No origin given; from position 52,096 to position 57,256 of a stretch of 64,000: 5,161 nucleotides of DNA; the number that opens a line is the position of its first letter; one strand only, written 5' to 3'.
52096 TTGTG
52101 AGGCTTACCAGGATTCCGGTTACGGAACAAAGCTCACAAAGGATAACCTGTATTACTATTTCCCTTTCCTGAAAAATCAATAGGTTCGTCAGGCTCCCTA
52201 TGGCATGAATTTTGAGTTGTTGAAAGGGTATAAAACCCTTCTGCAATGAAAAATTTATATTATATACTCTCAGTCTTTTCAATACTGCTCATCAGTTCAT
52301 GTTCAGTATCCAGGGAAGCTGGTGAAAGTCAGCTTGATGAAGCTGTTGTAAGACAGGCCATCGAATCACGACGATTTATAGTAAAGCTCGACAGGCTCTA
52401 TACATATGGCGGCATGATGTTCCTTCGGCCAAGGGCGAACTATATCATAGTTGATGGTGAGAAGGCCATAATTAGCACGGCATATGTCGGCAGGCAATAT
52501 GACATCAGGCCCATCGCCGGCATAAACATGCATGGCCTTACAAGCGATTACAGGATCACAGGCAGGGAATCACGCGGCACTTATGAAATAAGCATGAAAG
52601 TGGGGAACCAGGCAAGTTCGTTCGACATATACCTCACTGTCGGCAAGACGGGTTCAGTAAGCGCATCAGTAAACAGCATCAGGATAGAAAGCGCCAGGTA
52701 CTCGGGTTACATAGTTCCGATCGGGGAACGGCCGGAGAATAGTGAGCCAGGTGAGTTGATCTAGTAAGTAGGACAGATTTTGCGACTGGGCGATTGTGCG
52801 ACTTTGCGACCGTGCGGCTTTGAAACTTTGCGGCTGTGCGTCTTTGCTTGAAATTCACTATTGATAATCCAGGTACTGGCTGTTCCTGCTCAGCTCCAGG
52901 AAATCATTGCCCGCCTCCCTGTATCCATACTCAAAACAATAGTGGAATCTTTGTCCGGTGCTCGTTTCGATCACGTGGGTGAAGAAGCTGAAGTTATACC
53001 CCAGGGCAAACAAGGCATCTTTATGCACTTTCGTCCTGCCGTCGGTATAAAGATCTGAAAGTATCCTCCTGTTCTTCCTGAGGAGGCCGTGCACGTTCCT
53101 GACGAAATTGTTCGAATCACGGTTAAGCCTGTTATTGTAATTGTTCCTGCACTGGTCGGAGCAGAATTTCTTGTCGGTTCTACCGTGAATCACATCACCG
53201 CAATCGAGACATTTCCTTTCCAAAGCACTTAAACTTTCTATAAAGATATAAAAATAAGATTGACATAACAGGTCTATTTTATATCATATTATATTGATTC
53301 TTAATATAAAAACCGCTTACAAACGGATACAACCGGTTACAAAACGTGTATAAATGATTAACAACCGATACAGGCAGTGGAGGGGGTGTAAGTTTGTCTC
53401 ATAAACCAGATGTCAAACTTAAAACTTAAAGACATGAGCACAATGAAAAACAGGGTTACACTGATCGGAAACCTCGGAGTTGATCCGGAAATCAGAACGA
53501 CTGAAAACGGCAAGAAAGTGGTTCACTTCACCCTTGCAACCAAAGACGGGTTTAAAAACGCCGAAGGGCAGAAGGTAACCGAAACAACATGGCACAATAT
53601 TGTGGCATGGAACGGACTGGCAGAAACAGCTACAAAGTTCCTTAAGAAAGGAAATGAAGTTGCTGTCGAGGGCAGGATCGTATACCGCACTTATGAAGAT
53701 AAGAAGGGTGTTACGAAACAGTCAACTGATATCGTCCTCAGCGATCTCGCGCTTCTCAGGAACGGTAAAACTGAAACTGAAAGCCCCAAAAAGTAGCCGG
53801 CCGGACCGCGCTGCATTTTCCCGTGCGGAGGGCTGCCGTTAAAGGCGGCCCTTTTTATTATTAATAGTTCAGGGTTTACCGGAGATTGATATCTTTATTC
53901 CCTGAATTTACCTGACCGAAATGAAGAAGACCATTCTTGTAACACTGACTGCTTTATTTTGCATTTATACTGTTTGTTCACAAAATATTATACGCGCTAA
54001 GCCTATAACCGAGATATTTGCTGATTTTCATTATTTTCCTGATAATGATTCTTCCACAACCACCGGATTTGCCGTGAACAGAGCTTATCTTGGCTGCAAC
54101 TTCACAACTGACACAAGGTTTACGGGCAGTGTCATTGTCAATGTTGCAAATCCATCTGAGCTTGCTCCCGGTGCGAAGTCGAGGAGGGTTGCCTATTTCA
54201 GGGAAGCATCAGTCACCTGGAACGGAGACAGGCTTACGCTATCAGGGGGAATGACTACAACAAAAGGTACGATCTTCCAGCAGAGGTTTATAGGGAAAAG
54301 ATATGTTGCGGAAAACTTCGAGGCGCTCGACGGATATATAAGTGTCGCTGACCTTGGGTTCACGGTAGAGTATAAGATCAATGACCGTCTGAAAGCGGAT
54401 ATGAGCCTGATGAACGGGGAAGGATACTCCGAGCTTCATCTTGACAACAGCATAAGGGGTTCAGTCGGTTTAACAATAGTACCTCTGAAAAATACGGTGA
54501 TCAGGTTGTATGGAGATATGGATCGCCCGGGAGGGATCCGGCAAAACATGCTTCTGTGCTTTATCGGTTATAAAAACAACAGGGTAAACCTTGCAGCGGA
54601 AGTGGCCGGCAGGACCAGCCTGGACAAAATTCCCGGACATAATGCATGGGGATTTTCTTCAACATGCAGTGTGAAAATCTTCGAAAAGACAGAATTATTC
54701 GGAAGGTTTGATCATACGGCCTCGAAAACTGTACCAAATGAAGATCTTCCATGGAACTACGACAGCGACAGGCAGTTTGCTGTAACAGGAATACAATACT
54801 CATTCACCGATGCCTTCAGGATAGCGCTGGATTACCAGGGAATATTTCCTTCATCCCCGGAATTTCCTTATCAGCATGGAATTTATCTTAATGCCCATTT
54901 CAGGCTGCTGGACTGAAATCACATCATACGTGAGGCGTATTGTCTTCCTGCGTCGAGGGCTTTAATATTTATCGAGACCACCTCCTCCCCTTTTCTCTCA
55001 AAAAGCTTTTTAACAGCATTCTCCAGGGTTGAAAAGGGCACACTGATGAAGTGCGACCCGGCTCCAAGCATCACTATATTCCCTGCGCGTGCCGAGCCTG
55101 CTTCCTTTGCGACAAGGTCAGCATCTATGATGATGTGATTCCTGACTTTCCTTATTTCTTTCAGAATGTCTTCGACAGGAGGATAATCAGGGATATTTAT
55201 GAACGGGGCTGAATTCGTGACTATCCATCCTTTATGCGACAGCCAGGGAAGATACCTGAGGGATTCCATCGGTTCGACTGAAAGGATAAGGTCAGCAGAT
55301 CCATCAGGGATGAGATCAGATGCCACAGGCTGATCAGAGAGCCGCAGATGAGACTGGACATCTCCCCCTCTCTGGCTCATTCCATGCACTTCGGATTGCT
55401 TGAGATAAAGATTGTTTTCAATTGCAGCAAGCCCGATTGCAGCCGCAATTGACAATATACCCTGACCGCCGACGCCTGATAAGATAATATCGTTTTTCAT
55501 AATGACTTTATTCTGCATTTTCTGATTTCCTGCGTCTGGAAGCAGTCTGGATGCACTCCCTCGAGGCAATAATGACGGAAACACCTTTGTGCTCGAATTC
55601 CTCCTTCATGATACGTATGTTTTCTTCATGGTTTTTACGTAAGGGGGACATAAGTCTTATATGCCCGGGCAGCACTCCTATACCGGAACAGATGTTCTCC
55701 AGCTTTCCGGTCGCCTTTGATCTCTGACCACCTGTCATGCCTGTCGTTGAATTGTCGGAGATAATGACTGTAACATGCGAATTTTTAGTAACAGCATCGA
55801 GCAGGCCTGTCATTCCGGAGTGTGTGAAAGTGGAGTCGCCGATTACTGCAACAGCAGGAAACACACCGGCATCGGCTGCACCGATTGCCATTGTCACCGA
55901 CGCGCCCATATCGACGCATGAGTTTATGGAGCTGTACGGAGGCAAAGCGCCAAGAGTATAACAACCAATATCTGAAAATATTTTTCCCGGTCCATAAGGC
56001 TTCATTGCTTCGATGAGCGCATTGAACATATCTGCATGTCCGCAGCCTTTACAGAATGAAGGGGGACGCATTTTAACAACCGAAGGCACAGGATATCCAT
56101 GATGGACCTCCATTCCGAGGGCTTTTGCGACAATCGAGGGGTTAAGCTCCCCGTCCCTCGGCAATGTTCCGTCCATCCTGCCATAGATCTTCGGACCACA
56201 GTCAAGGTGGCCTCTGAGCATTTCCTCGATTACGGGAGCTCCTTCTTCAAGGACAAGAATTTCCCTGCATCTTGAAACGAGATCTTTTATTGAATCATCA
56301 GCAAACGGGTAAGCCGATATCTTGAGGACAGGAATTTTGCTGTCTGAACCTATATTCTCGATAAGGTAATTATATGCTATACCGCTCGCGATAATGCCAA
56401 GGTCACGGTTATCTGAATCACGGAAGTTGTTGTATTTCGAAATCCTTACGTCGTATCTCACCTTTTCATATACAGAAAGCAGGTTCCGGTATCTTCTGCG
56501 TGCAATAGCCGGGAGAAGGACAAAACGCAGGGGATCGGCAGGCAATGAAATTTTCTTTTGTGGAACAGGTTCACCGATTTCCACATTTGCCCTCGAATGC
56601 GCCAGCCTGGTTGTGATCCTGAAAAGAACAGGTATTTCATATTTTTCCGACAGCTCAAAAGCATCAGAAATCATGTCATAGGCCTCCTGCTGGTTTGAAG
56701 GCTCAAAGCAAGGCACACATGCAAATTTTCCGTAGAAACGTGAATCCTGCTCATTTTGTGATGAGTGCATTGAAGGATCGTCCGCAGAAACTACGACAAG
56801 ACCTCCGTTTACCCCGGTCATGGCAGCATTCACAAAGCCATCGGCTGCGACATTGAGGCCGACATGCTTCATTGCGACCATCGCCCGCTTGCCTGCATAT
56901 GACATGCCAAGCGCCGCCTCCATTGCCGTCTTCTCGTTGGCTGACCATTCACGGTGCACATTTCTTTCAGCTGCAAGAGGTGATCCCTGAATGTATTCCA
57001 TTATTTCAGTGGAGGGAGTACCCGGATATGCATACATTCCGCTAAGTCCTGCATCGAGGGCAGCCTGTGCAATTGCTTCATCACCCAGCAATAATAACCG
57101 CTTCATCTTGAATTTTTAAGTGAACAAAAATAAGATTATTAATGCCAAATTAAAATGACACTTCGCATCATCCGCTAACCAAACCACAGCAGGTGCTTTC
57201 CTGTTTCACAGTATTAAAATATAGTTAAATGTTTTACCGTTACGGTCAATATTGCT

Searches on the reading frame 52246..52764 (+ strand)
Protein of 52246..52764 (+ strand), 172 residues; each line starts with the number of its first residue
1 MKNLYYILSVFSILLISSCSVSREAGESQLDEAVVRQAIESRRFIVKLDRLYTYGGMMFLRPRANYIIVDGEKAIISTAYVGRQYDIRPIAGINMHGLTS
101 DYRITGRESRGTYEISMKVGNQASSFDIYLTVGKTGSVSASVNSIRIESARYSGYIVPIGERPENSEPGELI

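Call 58: search_protein_families(library=pfam, proteins=[window:52246-52764:+], max_evalue=0.0001)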
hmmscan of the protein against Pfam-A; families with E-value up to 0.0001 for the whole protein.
window:52246-52764:+ (172 aa): 1 family
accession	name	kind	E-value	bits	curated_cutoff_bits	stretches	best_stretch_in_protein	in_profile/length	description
PF14059.11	DUF4251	-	1.2e-20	74.3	27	1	28-156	3-133/133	Domain of unknown function (DUF4251)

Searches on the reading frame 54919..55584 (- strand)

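Call 58: search_protein_families(library=pfam, proteins=[window:54919-55584:-], max_evalue=0.0001)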
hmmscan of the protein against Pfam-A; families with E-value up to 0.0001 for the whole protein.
window:54919-55584:- (221 aa): 1 family
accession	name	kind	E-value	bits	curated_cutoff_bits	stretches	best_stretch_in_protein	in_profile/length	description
PF01558.24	POR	-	3.9e-32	112.2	27.4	1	39-215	1-173/173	Pyruvate ferredoxin/flavodoxin oxidoreductase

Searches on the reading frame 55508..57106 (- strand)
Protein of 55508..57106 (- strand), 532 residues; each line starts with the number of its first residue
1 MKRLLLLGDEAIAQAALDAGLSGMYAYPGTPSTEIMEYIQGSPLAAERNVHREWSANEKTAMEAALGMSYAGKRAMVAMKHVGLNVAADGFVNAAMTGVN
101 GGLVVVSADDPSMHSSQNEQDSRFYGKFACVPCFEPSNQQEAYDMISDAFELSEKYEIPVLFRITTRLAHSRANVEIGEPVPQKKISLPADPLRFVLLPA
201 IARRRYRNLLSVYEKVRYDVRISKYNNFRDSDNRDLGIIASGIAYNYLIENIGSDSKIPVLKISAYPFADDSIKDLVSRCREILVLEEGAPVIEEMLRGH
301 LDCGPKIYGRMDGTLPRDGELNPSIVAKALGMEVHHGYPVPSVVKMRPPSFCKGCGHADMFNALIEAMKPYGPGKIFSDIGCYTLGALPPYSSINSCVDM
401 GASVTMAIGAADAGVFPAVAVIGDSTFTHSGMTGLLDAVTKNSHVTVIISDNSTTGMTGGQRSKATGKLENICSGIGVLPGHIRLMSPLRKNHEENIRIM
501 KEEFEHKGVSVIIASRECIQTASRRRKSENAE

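Call 56: search_protein_families(library=pfam, proteins=[window:55508-57106:-], max_evalue=0.00001)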
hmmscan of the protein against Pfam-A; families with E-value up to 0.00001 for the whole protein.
window:55508-57106:- (532 aa): 2 families
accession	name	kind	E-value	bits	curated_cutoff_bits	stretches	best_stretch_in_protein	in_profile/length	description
PF01855.24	POR_N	-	1.3e-17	64.7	27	1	15-181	2-171/231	Pyruvate flavodoxin/ferredoxin oxidoreductase, thiamine diP-bdg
PF02775.26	TPP_enzyme_C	-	1.9e-14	54.2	21.9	1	379-471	1-101/151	Thiamine pyrophosphate enzyme, C-terminal TPP binding domain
